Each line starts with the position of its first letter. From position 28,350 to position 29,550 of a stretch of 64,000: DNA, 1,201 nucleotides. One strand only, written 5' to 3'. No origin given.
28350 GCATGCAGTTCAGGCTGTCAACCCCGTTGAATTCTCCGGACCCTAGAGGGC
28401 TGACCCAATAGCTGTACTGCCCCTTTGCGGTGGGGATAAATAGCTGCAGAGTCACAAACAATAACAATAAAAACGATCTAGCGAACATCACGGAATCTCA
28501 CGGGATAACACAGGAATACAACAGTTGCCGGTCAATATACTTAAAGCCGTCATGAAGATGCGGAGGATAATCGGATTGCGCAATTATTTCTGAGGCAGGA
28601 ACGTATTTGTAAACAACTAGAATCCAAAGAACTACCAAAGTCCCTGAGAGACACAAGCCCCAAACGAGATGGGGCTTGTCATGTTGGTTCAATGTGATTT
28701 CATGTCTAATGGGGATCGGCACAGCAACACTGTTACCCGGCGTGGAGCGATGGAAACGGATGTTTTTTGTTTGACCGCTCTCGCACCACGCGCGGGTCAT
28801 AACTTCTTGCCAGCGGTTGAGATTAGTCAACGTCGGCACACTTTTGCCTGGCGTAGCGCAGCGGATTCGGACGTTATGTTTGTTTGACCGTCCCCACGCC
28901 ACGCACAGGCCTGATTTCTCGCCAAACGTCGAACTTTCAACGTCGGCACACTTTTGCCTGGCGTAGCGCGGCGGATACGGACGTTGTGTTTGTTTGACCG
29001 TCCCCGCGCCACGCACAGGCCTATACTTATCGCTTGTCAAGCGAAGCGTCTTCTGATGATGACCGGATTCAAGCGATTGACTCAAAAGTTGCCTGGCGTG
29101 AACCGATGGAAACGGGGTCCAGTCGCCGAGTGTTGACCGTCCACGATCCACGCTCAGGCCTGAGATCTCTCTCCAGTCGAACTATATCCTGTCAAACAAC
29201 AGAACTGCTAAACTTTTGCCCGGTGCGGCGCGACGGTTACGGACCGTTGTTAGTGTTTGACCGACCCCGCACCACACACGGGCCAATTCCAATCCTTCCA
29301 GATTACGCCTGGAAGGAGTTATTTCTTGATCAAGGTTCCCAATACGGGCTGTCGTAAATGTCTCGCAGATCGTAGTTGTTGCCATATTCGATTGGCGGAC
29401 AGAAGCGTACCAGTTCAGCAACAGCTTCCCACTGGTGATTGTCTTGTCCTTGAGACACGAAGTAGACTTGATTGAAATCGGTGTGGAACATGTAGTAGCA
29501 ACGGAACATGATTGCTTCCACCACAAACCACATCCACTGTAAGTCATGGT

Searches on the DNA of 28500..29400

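Call 50: search_rna_families(source=window, start=28500, end=29400, threshold=evalue, max_evalue=1)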
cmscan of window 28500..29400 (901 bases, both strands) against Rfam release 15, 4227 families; matches with E-value up to 1: 0.
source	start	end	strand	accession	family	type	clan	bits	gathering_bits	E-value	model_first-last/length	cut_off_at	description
